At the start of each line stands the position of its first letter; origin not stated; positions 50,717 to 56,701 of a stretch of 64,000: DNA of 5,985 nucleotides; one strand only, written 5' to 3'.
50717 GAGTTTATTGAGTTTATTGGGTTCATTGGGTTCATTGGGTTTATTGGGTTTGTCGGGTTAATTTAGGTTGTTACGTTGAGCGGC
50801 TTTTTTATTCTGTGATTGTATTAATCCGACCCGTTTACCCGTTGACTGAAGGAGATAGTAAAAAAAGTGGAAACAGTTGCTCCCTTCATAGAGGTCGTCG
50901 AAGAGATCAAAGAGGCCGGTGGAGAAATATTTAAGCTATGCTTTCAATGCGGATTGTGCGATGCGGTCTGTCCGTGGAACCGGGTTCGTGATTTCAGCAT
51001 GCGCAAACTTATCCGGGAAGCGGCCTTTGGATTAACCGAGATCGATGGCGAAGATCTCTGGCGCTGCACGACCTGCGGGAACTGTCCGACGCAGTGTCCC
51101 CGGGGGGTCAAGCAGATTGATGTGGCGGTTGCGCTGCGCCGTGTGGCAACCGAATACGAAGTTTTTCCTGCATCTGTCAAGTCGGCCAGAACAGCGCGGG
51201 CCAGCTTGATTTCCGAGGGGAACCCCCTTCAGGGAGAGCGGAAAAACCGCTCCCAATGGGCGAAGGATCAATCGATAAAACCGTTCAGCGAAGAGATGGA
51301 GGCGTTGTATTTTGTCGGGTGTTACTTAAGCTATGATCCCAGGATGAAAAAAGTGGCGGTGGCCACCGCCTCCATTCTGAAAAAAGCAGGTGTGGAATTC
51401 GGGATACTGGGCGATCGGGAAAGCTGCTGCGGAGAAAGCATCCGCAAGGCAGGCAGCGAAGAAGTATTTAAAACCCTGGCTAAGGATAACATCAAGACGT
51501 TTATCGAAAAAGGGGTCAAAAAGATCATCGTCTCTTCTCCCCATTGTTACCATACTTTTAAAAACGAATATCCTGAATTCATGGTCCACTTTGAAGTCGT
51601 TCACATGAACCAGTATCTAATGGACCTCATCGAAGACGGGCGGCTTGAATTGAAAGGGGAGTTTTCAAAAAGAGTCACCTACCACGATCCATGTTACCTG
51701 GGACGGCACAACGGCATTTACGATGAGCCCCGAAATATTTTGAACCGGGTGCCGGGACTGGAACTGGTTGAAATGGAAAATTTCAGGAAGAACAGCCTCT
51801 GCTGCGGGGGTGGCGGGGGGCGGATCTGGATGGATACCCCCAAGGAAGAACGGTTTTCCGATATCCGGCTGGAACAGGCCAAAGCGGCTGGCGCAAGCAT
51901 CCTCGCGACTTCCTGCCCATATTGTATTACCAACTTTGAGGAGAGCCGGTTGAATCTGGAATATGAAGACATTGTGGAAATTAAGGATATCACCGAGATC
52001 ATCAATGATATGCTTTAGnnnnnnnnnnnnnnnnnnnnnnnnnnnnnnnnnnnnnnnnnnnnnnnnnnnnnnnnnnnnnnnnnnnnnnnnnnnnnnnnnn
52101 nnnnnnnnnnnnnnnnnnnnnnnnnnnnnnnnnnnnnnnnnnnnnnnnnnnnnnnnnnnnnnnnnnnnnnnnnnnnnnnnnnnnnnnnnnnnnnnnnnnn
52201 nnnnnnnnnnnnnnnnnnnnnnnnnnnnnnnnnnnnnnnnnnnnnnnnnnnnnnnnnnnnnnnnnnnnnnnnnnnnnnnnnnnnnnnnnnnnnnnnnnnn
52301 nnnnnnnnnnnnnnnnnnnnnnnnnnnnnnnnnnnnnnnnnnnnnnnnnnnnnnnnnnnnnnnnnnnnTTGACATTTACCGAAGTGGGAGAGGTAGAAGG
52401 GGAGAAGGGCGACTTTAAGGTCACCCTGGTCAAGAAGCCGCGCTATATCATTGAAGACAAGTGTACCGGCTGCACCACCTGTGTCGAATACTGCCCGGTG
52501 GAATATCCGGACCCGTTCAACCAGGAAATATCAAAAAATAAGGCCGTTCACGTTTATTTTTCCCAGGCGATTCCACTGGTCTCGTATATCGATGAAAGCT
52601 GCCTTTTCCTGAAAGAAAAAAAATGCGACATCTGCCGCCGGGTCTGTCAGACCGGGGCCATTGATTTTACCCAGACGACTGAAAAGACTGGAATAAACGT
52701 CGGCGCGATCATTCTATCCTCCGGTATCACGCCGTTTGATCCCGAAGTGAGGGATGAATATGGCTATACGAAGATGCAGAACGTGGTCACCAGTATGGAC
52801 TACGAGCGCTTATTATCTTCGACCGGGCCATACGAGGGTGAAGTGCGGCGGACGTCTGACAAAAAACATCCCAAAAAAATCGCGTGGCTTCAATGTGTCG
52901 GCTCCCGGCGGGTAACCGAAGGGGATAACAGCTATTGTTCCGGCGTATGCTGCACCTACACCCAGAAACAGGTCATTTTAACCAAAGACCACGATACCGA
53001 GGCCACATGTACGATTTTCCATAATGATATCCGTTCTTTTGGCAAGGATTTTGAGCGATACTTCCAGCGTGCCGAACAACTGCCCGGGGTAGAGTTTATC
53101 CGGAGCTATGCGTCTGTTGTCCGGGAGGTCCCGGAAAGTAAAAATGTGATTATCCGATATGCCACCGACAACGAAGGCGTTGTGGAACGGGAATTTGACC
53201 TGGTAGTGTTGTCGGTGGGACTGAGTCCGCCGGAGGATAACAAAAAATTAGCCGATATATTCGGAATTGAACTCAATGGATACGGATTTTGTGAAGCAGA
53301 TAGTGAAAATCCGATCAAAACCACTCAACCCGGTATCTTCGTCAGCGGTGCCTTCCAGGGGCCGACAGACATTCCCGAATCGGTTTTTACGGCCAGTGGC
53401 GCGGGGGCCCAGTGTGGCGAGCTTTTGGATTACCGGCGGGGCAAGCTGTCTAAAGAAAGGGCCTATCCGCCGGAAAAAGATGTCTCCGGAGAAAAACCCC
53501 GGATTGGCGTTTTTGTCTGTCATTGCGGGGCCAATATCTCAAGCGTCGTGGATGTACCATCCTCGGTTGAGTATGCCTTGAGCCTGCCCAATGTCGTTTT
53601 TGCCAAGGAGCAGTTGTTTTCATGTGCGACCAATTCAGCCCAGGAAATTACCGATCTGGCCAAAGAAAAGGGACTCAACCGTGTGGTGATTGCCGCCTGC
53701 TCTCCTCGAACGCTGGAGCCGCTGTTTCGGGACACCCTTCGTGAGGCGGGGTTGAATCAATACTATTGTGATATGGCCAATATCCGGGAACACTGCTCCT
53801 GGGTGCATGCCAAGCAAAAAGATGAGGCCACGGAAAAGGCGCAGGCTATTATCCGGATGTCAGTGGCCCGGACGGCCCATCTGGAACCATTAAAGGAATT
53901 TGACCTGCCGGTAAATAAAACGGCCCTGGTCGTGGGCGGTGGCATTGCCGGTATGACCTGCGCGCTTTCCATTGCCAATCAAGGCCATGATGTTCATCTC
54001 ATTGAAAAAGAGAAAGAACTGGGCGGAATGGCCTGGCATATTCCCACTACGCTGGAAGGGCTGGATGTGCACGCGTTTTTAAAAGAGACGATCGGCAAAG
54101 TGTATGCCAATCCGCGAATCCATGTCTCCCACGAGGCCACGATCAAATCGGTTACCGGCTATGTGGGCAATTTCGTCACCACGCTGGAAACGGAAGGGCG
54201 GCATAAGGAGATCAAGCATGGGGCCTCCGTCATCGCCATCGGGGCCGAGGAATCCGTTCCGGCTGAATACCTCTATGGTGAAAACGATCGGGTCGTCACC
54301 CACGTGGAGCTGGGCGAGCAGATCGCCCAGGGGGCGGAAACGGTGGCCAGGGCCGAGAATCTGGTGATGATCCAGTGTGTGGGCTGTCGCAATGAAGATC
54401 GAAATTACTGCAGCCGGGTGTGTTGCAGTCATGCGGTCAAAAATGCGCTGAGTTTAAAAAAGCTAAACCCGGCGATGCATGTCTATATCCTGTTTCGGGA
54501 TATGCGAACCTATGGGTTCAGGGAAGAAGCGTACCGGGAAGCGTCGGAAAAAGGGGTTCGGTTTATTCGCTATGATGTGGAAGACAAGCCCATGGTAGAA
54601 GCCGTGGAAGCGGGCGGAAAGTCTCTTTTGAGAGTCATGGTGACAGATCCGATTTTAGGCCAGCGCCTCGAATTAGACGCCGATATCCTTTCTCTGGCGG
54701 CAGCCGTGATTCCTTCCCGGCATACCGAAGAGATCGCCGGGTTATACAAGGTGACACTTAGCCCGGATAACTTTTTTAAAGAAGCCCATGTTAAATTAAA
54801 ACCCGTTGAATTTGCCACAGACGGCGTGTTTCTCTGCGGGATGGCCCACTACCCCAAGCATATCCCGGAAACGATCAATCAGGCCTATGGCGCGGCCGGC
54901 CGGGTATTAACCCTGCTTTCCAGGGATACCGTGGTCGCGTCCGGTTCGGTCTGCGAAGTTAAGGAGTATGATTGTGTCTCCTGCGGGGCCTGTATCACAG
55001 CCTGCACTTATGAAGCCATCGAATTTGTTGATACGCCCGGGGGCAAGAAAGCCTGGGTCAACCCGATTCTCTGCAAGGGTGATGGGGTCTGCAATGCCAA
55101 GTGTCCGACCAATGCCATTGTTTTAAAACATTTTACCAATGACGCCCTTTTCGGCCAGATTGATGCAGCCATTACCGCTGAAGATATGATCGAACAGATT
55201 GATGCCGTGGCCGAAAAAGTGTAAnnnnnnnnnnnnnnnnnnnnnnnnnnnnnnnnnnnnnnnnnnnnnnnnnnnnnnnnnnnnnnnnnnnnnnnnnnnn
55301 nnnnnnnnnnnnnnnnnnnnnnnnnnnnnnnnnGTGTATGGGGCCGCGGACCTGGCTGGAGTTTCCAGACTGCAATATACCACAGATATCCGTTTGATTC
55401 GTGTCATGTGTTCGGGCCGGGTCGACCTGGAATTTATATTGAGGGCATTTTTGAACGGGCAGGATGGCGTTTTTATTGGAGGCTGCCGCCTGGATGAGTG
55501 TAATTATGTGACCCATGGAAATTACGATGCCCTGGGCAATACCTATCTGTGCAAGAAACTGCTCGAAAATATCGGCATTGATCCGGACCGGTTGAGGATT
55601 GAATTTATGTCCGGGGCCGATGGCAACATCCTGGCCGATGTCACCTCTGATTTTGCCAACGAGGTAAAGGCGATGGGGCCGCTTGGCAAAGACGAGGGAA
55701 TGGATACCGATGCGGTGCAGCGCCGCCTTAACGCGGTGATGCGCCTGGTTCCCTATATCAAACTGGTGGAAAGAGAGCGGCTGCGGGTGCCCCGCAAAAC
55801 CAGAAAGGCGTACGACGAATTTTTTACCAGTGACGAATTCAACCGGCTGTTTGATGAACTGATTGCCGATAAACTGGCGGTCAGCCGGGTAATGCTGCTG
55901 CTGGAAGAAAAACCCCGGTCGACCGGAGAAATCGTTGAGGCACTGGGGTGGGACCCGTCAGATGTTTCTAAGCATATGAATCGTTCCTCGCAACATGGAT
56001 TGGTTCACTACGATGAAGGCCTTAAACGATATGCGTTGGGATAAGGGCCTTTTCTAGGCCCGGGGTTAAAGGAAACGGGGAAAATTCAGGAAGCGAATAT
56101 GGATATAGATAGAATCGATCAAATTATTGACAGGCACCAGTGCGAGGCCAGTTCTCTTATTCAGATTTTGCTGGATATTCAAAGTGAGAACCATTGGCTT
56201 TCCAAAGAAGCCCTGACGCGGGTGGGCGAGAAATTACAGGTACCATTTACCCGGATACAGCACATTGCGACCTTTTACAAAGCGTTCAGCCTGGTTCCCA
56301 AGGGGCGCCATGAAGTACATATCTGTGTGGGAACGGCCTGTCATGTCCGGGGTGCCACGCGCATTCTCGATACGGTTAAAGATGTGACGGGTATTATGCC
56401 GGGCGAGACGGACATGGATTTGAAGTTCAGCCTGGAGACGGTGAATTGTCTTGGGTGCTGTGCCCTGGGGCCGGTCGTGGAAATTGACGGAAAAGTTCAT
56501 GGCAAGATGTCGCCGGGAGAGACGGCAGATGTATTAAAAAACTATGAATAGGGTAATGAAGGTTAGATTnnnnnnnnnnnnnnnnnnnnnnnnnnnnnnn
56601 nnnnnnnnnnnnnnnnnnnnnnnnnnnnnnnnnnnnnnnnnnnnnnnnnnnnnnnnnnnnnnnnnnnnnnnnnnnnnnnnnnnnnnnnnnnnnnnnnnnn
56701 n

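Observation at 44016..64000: Apparently complete class II (ATP-independent, tungsten/selenium) benzoyl-CoA reductase locus with ring-cleavage genes and an Etf/membrane Fe-S module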

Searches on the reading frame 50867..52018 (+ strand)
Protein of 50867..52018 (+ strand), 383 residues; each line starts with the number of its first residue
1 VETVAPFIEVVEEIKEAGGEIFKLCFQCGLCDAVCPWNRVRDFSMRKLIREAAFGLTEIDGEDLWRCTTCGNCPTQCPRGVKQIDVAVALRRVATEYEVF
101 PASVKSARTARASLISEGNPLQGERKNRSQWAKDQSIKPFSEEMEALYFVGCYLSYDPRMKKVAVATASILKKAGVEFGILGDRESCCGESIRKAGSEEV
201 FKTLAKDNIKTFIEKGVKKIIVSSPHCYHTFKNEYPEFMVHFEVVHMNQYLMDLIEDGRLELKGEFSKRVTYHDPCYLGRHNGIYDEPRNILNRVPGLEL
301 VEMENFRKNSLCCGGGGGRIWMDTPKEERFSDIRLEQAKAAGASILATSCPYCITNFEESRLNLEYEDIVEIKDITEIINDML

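Call 3: search_protein_families(library=pfam, proteins=[window:50867-52018:+])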
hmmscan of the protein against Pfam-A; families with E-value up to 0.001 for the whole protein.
window:50867-52018:+ (383 aa): 8 families
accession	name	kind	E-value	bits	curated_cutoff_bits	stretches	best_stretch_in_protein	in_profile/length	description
PF02754.22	CCG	-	1.2e-39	134.7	20.6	2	270-357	1-84/85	Cysteine-rich domain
PF13183.11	Fer4_8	-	2.6e-12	47.5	27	1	23-81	3-68/68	4Fe-4S dicluster domain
PF13187.11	Fer4_9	-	3.7e-08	33.7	27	1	25-80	2-50/52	4Fe-4S dicluster domain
PF13534.11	Fer4_17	-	2.4e-07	31.6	22.2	1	25-81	2-60/61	4Fe-4S dicluster domain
PF12838.12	Fer4_7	-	4.3e-07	30.7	27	1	25-81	2-52/52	4Fe-4S dicluster domain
PF13237.11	Fer4_10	-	9.4e-07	29.1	25.5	1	23-78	7-53/53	4Fe-4S dicluster domain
PF25160.1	LdpA_Fe-S-bd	-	3e-06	27.3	27.6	1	17-45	20-48/49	LdpA Fe-S cluster-binding domain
PF13484.11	Fer4_16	-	0.00058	21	30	0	19-38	47-66/66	4Fe-4S double cluster binding domain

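Call 8: search_protein_families(library=ncbifam, proteins=[window:50867-52018:+], max_evalue=0.00001)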
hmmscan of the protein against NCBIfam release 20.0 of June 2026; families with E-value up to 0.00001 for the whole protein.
window:50867-52018:+ (383 aa): 15 families
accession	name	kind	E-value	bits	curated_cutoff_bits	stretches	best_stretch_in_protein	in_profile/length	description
NF004898.0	PRK06259.1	equivalog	1.8e-51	175.3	385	1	22-380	133-485/488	fumarate reductase (CoM/CoB) subunit TfrB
NF045670.1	quin_L_LdhH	equivalog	5.9e-31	107.5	800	1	140-360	463-688/706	L-lactate dehydrogenase (quinone) large subunit LdhH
NF045724.1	ferredox_TmcB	equivalog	2.6e-28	98.8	735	1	66-382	100-427/430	electron transfer complex ferredoxin TmcB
NF008369.0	PRK11168.1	equivalog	1.6e-27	96.4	278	1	128-359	151-382/401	anaerobic glycerol-3-phosphate dehydrogenase subunit C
NF045663.1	diclust_near_Sec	equivalog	2.9e-24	85.2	530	1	67-358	355-619/759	pyridine nucleotide-disulfide oxidoreductase/dicluster-binding protein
TIGR03290.1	CoB_CoM_SS_C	equivalog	7.2e-22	77.9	160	1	23-106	2-87/144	CoB--CoM heterodisulfide reductase subunit C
NF008434.0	PRK11274.1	equivalog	9.4e-21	74.2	333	2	88-359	117-390/409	glycolate oxidase subunit GlcF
TIGR03379.1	glycerol3P_GlpC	equivalog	6.5e-19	67.9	279.9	1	130-320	148-338/397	anaerobic glycerol-3-phosphate dehydrogenase subunit GlpC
NF038018.1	qmoC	equivalog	1.1e-17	64.6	300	1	8-106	3-103/360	quinone-interacting membrane-bound oxidoreductase complex subunit QmoC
NF045796.1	DsrK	equivalog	9.7e-17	60.7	400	1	201-323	246-378/453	sulfate reduction electron transfer complex DsrMKJOP subunit DsrK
NF045711.1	sulf_resp_HmcF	equivalog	1.3e-12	47.3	750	1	241-356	306-424/457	sulfate respiration complex iron-sulfur protein HmcF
NF041890.1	hdrC_Methbact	equivalog_domain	1.4e-12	47.6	270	1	9-99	15-106/192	ferredoxin:CoB-CoM heterodisulfide reductase subunit HdrC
NF041779.1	hetero_SS_HdrC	equivalog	1.6e-10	40.7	350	1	23-96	31-105/198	ferredoxin:CoB-CoM heterodisulfide reductase subunit HdrC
TIGR03288.1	CoB_CoM_SS_B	equivalog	2.1e-09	37.1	345.15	0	302-364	182-244/290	CoB--CoM heterodisulfide reductase subunit B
TIGR01971.1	NuoI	subfamily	8.2e-06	25.4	113.05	0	24-80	43-96/121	NADH-quinone oxidoreductase, chain I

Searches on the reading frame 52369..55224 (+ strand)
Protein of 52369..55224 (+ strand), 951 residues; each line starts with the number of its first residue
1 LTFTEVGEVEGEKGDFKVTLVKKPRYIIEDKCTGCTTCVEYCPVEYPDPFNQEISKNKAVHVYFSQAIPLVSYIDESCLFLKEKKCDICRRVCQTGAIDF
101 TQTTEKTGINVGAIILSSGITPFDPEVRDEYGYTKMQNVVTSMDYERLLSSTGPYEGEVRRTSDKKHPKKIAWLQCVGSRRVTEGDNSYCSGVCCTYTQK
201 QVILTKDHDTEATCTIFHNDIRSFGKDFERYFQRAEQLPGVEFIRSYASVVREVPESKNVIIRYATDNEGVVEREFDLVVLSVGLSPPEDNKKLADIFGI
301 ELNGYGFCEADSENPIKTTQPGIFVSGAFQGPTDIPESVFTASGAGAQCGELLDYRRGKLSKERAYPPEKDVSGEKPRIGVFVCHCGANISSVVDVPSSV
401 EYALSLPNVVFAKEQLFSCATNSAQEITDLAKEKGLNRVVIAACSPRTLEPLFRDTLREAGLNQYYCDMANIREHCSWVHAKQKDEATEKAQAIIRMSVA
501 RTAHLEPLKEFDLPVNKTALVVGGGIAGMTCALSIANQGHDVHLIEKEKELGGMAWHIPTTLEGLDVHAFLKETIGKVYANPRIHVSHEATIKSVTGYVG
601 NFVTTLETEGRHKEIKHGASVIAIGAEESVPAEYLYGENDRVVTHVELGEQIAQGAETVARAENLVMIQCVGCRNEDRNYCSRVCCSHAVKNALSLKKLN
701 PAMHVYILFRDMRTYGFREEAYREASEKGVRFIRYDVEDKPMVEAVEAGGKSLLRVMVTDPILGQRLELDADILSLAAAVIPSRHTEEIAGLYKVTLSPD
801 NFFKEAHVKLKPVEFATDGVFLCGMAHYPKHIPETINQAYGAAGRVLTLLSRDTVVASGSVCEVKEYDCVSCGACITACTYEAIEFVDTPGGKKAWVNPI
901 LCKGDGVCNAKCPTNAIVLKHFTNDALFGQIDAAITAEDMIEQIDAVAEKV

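Call 3: search_protein_families(library=pfam, proteins=[window:52369-55224:+])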
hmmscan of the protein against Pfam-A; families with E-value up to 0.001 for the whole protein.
window:52369-55224:+ (951 aa): 16 families
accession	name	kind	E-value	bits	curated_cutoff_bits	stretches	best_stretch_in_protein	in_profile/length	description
PF07992.20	Pyr_redox_2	-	3.1e-17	63.4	26.1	2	520-645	4-126/291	Pyridine nucleotide-disulphide oxidoreductase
PF12838.12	Fer4_7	-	5.1e-14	52.9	27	1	869-916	2-52/52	4Fe-4S dicluster domain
PF00037.32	Fer4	-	9.1e-12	44.7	21.1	1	26-45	2-21/24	4Fe-4S binding domain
PF13450.12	NAD_binding_8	-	7.7e-09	36.1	21.9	1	521-555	1-35/68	NAD(P)-binding Rossmann-like domain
PF00890.30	FAD_binding_2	-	2.1e-08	34.3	20.4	1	519-553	2-36/414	FAD binding domain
PF12831.13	FAD_oxidored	-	3.7e-08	33.5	27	1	520-557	3-40/416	FAD dependent oxidoreductase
PF01266.30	DAO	-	2.6e-07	30.9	27.9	1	520-556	3-40/353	FAD dependent oxidoreductase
PF14697.11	Fer4_21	-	6e-07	29.9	35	2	864-917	3-57/59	4Fe-4S dicluster domain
PF13237.11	Fer4_10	-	6.1e-07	29.7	25.5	0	26-54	3-35/53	4Fe-4S dicluster domain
PF13187.11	Fer4_9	-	6.6e-06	26.5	27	0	31-98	1-52/52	4Fe-4S dicluster domain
PF03486.20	HI0933_like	-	3.2e-05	23.9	50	1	519-552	3-36/244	HI0933-like protein Rossmann domain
PF13484.11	Fer4_16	-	4.2e-05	24.7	30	0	869-885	2-18/66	4Fe-4S double cluster binding domain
PF13738.12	Pyr_redox_3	-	0.00011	22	30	0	505-627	153-268/305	Pyridine nucleotide-disulphide oxidoreductase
PF00070.33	Pyr_redox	-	0.00016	22.6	22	0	519-552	2-35/82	Pyridine nucleotide-disulphide oxidoreductase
PF12797.12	Fer4_2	-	0.00018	21.7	24.5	1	25-44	3-22/22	4Fe-4S binding domain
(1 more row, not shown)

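Call 8: search_protein_families(library=ncbifam, proteins=[window:52369-55224:+], max_evalue=0.00001)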
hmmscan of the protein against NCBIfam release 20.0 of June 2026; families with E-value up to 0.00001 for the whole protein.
window:52369-55224:+ (951 aa): 21 families
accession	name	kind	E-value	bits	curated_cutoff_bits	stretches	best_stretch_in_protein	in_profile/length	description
NF040770.1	hetero_SS_HdrA2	exception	1.8e-231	770.4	1100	3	1-360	211-565/777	CoB-CoM heterodisulfide reductase HdrA2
NF041778.1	hetero_SS_HdrA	equivalog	3.6e-186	620.3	1400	3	2-355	219-572/771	ferredoxin:CoB-CoM heterodisulfide reductase subunit HdrA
NF041891.1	hdrA_Methbact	equivalog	8e-173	576.5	1300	3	1-353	209-556/762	ferredoxin:CoB-CoM heterodisulfide reductase subunit HdrA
NF009410.0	PRK12771.1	subfamily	8.4e-15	54.3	516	1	515-657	137-264/566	NAD(P)-binding protein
TIGR01372.1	soxA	subfamily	1.8e-09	36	1164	1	519-614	171-264/996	sarcosine oxidase subunit alpha family protein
NF005560.0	PRK07233.1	equivalog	5.9e-09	35.3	252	1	520-559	4-43/435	hypothetical protein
TIGR01350.1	lipoamide_DH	equivalog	4.2e-08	32.3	408.8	0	519-554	4-38/461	dihydrolipoyl dehydrogenase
TIGR03997.1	mycofact_OYE_2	equivalog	1.1e-07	30.6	793.15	1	516-555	379-418/645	mycofactocin system FadH/OYE family oxidoreductase 2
NF045663.1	diclust_near_Sec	equivalog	1.2e-07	30.3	530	1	514-664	104-258/759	pyridine nucleotide-disulfide oxidoreductase/dicluster-binding protein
TIGR03467.1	HpnE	equivalog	1.4e-07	31.2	283.05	1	520-555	2-37/430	hydroxysqualene dehydroxylase HpnE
NF009409.0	PRK12770.1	subfamily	1.4e-07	30.9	343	0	517-558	19-61/360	putative glutamate synthase subunit beta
TIGR03197.1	MnmC_Cterm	equivalog_domain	6.9e-07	28.7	174.2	1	519-555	2-38/400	FAD-dependent 5-carboxymethylaminomethyl-2-thiouridine(34) oxidoreductase MnmC1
NF009451.0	PRK12809.1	equivalog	6.9e-07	27.9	1154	0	857-919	76-136/639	formate-dependent uric acid utilization protein YgfT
TIGR01944.1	rnfB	subfamily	9.5e-07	28.5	68.7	0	859-925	105-168/190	RnfABCDGE type electron transport complex subunit B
NF045599.1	bili_reduct_long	exception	1.3e-06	27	750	1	516-555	381-423/641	bilirubin reductase, long form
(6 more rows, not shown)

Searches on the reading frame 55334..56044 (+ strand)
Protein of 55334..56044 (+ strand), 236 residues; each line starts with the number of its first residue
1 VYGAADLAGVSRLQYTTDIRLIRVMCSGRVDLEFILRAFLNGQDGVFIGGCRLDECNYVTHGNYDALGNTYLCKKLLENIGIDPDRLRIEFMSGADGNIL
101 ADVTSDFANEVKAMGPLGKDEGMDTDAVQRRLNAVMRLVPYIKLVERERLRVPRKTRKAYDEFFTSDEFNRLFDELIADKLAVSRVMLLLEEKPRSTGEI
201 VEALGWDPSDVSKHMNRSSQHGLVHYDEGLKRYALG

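Call 3: search_protein_families(library=pfam, proteins=[window:55334-56044:+])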
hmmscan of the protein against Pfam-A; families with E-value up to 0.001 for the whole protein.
window:55334-56044:+ (236 aa): 3 families
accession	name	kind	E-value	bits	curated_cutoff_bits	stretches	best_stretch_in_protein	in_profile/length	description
PF02662.21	FlpD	-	3.9e-37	127.4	22.3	1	2-115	11-123/123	Methyl-viologen-reducing hydrogenase, delta subunit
PF01022.26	HTH_5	-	1.5e-05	25.2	22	1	184-225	5-46/47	Bacterial regulatory protein, arsR family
PF12840.13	HTH_20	-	0.00031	21.1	27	1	185-225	8-49/51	Helix-turn-helix domain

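Call 8: search_protein_families(library=ncbifam, proteins=[window:55334-56044:+], max_evalue=0.00001)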
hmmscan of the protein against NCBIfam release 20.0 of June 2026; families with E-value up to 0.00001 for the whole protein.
window:55334-56044:+ (236 aa): 3 families
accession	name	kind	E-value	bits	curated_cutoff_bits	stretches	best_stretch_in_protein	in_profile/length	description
NF040770.1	hetero_SS_HdrA2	exception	5.5e-36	124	1100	1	2-119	660-776/777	CoB-CoM heterodisulfide reductase HdrA2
NF045873.1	F420_non_VhuD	exception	5.3e-31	107.5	215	1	2-116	14-127/132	F420-non-reducing hydrogenase iron-sulfur subunit VhuD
NF041891.1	hdrA_Methbact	equivalog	7.5e-09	34.4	1300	1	2-112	655-759/762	ferredoxin:CoB-CoM heterodisulfide reductase subunit HdrA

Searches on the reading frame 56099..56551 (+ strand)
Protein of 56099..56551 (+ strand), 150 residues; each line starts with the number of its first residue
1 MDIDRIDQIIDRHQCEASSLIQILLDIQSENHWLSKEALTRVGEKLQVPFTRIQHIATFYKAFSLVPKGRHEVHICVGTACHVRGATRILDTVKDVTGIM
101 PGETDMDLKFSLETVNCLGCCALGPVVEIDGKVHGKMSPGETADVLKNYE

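Call 3: search_protein_families(library=pfam, proteins=[window:56099-56551:+])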
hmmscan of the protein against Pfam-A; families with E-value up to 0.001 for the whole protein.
window:56099-56551:+ (150 aa): 1 family
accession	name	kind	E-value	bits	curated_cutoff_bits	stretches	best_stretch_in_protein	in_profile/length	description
PF01257.25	2Fe-2S_thioredx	-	1e-48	165.3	24.8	1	6-149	1-144/145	Thioredoxin-like [2Fe-2S] ferredoxin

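Call 8: search_protein_families(library=ncbifam, proteins=[window:56099-56551:+], max_evalue=0.00001)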
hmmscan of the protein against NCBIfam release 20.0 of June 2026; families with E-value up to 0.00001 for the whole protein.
window:56099-56551:+ (150 aa): 9 families
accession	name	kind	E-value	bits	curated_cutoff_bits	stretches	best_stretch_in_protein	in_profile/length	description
NF005747.0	PRK07571.1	equivalog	3e-41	141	224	1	5-147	24-166/173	bidirectional hydrogenase complex protein HoxE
NF005722.0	PRK07539.1-2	equivalog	1.1e-36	126.2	141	1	4-149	11-156/157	NADH-quinone oxidoreductase subunit NuoE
TIGR01958.1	nuoE_fam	subfamily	6.7e-33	113.9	142.4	1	6-150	2-148/148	NADH-quinone oxidoreductase subunit NuoE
NF004638.0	PRK05988.1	equivalog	8.6e-30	103.6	198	1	3-148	11-156/159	formate dehydrogenase subunit gamma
NF005725.0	PRK07539.1-5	equivalog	2.2e-27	95.8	220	1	6-149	25-171/174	NADH-quinone oxidoreductase subunit NuoE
NF005724.0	PRK07539.1-4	equivalog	6.3e-26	91.7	280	1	16-149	38-172/240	NADH-quinone oxidoreductase subunit NuoE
NF005721.0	PRK07539.1-1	equivalog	2e-24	86.4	308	1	6-146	34-174/292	NADH-quinone oxidoreductase subunit NuoE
NF005723.0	PRK07539.1-3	equivalog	4.3e-22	78.7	226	1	16-139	22-146/158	NADH-quinone oxidoreductase subunit NuoE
NF009040.0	PRK12373.1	equivalog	2.3e-21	77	514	1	16-144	35-164/400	NADH-quinone oxidoreductase subunit E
